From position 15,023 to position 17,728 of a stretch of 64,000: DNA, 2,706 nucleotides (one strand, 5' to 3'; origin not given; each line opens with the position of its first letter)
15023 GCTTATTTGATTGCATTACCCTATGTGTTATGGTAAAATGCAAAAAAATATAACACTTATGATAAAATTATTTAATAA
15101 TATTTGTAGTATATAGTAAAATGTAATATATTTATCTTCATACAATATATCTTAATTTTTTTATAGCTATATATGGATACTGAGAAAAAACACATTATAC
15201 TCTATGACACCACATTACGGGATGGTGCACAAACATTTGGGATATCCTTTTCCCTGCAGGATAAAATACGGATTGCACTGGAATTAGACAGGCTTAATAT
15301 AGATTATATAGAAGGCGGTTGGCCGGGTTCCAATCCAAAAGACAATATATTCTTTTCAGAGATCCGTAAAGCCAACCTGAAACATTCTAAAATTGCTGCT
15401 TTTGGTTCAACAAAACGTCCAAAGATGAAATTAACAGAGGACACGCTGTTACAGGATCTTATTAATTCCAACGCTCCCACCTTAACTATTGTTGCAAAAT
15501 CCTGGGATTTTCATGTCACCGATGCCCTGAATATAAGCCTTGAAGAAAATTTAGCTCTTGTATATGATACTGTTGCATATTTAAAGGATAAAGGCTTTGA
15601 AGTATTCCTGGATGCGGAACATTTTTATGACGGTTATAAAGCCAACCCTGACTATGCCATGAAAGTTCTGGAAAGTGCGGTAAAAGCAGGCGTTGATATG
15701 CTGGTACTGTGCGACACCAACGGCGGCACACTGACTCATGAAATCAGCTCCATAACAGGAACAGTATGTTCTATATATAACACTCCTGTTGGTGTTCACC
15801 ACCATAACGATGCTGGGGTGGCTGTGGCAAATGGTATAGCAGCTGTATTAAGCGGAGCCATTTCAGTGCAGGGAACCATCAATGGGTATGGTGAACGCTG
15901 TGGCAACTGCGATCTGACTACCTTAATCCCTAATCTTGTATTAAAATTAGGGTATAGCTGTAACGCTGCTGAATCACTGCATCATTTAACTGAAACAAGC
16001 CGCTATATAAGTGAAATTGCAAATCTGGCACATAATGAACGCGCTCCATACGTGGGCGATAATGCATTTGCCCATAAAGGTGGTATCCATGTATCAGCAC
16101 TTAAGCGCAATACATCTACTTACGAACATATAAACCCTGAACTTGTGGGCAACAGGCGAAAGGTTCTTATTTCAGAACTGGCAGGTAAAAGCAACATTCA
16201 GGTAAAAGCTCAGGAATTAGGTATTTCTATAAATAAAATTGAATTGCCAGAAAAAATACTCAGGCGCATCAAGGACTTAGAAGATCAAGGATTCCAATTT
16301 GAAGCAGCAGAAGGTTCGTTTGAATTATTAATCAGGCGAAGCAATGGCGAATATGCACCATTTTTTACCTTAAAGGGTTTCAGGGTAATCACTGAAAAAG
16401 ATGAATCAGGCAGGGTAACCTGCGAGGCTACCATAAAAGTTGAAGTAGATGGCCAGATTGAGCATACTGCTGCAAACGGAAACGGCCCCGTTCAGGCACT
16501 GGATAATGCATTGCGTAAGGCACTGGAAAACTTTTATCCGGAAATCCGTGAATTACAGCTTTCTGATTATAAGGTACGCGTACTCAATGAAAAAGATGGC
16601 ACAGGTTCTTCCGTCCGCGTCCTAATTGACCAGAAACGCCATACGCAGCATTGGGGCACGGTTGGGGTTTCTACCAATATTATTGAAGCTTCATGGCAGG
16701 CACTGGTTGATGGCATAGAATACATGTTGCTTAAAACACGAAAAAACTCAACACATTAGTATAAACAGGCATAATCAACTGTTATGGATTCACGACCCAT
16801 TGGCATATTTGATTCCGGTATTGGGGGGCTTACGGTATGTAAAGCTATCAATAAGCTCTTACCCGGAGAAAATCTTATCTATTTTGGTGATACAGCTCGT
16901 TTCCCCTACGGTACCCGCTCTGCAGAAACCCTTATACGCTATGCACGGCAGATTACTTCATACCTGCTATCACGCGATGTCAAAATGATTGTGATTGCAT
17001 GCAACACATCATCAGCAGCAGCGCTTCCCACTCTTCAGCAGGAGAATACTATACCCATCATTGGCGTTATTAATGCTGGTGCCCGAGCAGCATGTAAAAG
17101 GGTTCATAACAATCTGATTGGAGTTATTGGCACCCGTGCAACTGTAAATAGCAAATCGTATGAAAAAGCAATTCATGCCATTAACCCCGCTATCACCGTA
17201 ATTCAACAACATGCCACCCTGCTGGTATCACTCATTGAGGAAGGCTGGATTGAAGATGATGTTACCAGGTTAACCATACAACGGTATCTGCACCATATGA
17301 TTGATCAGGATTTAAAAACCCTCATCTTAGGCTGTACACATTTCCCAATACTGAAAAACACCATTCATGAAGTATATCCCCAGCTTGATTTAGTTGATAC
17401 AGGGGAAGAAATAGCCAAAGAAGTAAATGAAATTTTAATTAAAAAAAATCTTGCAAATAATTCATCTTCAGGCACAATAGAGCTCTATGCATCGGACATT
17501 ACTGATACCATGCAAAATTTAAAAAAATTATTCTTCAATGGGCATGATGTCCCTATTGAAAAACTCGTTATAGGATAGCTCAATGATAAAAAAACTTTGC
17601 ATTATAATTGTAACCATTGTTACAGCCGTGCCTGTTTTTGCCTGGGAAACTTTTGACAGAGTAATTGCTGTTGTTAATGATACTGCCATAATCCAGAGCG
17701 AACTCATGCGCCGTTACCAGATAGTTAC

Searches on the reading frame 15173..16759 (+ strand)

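Call 14: search_protein_families(library=pfam, proteins=[window:15173-16759:+], max_evalue=0.00001)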
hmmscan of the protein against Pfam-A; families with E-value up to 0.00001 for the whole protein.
window:15173-16759:+ (528 aa): 3 families
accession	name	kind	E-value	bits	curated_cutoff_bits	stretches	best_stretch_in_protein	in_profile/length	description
PF00682.25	HMGL-like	-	2.1e-41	142.5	29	1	8-277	2-258/260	HMGL-like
PF08502.15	LeuA_dimer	-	1.7e-29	102.8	24.9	1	379-518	3-130/131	LeuA allosteric (dimerisation) domain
PF22617.1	HCS_D2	-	9.1e-19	68.1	27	1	294-372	2-80/82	Homocitrate synthase post-HMGL domain-like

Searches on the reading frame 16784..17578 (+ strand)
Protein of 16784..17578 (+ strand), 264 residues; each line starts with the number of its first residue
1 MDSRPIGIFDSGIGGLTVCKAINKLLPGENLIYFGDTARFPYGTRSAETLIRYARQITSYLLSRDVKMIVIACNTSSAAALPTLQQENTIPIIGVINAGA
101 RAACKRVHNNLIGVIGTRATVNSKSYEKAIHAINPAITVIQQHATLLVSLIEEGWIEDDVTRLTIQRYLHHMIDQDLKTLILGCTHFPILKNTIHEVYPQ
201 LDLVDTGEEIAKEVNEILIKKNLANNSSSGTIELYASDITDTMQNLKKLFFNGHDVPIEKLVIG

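Call 14: search_protein_families(library=pfam, proteins=[window:16784-17578:+], max_evalue=0.00001)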
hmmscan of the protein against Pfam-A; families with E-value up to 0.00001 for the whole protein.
window:16784-17578:+ (264 aa): 1 family
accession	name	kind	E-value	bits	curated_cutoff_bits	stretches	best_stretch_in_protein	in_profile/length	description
PF01177.27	Asp_Glu_race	-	1.1e-23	84.6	31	1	15-212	9-209/211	Asp/Glu/Hydantoin racemase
